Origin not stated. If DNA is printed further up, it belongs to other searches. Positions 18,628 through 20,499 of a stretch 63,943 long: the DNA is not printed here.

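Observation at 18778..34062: Twelve-gene single-strand biosynthetic block: a radical-SAM/KASIII core joined to an aryl-polyene/flexirubin-style tailoring and export set, with no ACP or KS/CLF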

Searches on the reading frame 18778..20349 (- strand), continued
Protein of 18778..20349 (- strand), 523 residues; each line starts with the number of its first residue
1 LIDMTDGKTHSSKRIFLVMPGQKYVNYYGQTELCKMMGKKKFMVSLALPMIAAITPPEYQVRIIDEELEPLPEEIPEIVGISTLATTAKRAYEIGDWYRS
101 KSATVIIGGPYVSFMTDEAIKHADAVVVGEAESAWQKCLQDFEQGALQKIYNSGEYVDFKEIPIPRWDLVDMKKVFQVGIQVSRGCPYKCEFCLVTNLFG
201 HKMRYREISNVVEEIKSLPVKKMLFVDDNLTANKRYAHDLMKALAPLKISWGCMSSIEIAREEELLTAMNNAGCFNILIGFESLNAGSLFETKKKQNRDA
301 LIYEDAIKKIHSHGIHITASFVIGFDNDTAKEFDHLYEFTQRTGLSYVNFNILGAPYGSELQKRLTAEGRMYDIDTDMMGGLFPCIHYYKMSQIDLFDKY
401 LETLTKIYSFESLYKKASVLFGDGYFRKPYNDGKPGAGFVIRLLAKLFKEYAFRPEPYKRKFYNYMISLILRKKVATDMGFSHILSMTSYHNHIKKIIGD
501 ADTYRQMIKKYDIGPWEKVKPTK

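Call 80: search_protein_families(library=ncbifam, proteins=[L003:815-1873:+, L003:1948-3165:+, L003:3276-4349:+, L003:4350-5141:+, L003:5128-5793:+, L003:6485-6877:+, L003:6874-7260:+, L003:8792-9931:+], max_evalue=1e-10)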
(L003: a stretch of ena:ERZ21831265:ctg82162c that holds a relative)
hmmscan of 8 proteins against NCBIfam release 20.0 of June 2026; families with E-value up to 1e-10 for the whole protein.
L003:815-1873:+ (352 aa): 1 family
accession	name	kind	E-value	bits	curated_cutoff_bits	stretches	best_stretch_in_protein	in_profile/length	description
TIGR03150.1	fabF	equivalog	1.6e-11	43.6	493.75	1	40-221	55-252/407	beta-ketoacyl-ACP synthase II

L003:1948-3165:+ (405 aa): 18 families
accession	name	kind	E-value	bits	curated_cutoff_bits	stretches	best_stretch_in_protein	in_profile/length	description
TIGR03150.1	fabF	equivalog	4.6e-95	318.7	493.75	1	3-398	1-406/407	beta-ketoacyl-ACP synthase II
NF006618.0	PRK09185.1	subfamily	9.3e-94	314.7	407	1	2-400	2-392/394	beta-ketoacyl-ACP synthase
NF005589.0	PRK07314.1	subfamily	4.3e-89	299.1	387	1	2-401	3-412/413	beta-ketoacyl-ACP synthase II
NF004970.0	PRK06333.1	subfamily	3e-76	257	525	1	2-402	3-423/424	beta-ketoacyl-ACP synthase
NF006274.0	PRK08439.1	equivalog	2.5e-75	253.8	621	1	3-400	2-405/406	beta-ketoacyl-ACP synthase II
NF004618.0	PRK05952.1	equivalog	1.7e-69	234.6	455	1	4-400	3-382/384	beta-ketoacyl-ACP synthase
NF058662.1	cispenta_AmcF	equivalog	2.2e-64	217.8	325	1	5-399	2-368/369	cispentacin biosynthesis acyltransferase subunit AmcF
NF005076.0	PRK06501.1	equivalog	1e-63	215.7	629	1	5-401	13-423/425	beta-ketoacyl-ACP synthase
NF006587.0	PRK09116.1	equivalog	7.6e-62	209.4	470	1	2-401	1-407/408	beta-ketoacyl-ACP synthase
NF005935.0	PRK07967.1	equivalog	3.1e-58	197.6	630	1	3-402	2-405/406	beta-ketoacyl-ACP synthase I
NF006434.0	PRK08722.1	equivalog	2.5e-56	191.3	759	1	3-400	4-413/414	beta-ketoacyl-ACP synthase II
NF005916.1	PRK07910.1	equivalog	1.2e-51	176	560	1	4-401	13-418/418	KasA/KasB family beta-ketoacyl-ACP synthase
NF005490.0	PRK07103.1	equivalog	1.4e-50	172.6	445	1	2-400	3-412/414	polyketide beta-ketoacyl:acyl carrier protein synthase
NF045894.1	PKS_plus_SDR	equivalog_domain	1.6e-24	85.7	1740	1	141-394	152-420/1515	type I polyketide synthase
NF041183.1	Pks2_ls1_myc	equivalog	3.3e-23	80.6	2400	1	142-364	153-378/2086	sulfolipid-1 biosynthesis phthioceranic/hydroxyphthioceranic acid synthase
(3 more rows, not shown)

L003:3276-4349:+ (357 aa): 1 family
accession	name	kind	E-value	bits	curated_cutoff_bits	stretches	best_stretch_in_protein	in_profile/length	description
TIGR03150.1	fabF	equivalog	4.5e-11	42.1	493.75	1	40-217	52-239/407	beta-ketoacyl-ACP synthase II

L003:4350-5141:+ (263 aa): 7 families
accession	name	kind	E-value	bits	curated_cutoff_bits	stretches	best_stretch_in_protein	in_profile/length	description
NF045820.1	PgAcgDacpgdA_Strep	equivalog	6.6e-38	130.7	800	1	41-250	241-447/463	peptidoglycan-N-acetylglucosamine deacetylase PgdA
TIGR02764.1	spore_ybaN_pdaB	equivalog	2.1e-37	128.7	237.4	1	64-250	2-190/191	polysaccharide deacetylase family sporulation protein PdaB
TIGR02884.1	spore_pdaA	equivalog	7.1e-34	117.5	298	1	63-250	32-223/224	delta-lactam-biosynthetic de-N-acetylase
NF045821.1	PgAcgDacpgdA1_Bac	equivalog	8.8e-28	97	400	1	68-221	88-241/282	peptidoglycan-N-acetylglucosamine deacetylase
TIGR04243.1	nodulat_NodB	equivalog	1e-26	93.7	240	1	68-223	2-158/197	chitooligosaccharide deacetylase NodB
TIGR02873.1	spore_ylxY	hypoth_equivalog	4.9e-23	81.7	391.5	1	84-247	101-263/268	probable sporulation protein, polysaccharide deacetylase family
NF045822.1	PgAcgDacpgdA2_Bac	equivalog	4.9e-22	78.6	400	1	68-245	70-256/274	peptidoglycan-N-acetylglucosamine deacetylase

L003:5128-5793:+ (221 aa): 2 families
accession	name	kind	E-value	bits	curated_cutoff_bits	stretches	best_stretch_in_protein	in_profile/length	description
NF053544.1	LolA2_flexi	equivalog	1.8e-64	216.9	125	1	17-219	8-207/208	flexirubin biosynthesis/transport protein LolA2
TIGR00547.2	lolA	equivalog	1.1e-12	47.8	112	1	42-221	20-192/202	outer membrane lipoprotein periplasmic chaperone LolA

L003:6485-6877:+ (130 aa): 0 families

L003:6874-7260:+ (128 aa): 2 families
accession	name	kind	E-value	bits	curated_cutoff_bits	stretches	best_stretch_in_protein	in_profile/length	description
TIGR00051.1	TIGR00051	subfamily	2e-16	60.3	68.7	1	9-115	3-110/117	YbgC/FadM family acyl-CoA thioesterase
TIGR02799.1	thio_ybgC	equivalog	4.5e-11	43.1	141.35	1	13-121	10-120/126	tol-pal system-associated acyl-CoA thioesterase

L003:8792-9931:+ (379 aa): 9 families
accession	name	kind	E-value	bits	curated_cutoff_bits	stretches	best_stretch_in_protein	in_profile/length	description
NF005293.2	PRK06816.1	subfamily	2.4e-33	115.7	450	1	17-370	5-371/378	StlD/DarB family beta-ketosynthase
NF053539.1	resorcinol_DarB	exception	2.6e-25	89.3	550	1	17-368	7-368/377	dialkylresorcinol biosynthesis protein DarB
NF006829.0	PRK09352.1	subfamily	1.4e-21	76.8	249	1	79-359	51-305/322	beta-ketoacyl-ACP synthase 3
TIGR00747.1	fabH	subfamily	2.7e-21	76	292.1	1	80-224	50-182/322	beta-ketoacyl-ACP synthase III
NF005541.0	PRK07204.1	equivalog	2.8e-19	69.7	402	1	74-361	43-315/329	beta-ketoacyl-ACP synthase III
NF005308.0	PRK06840.1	equivalog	1.4e-16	60.4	315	1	79-358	51-318/339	3-oxoacyl-ACP synthase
NF005703.0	PRK07515.1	equivalog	3e-13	49.4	304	1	72-175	87-190/373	beta-ketoacyl-ACP synthase III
NF004623.0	PRK05963.1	equivalog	9.6e-12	44.8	437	1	83-359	56-312/328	beta-ketoacyl-ACP synthase III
NF006720.0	PRK09258.1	equivalog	4.8e-11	42.5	285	0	83-211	63-198/338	3-oxoacyl-ACP synthase III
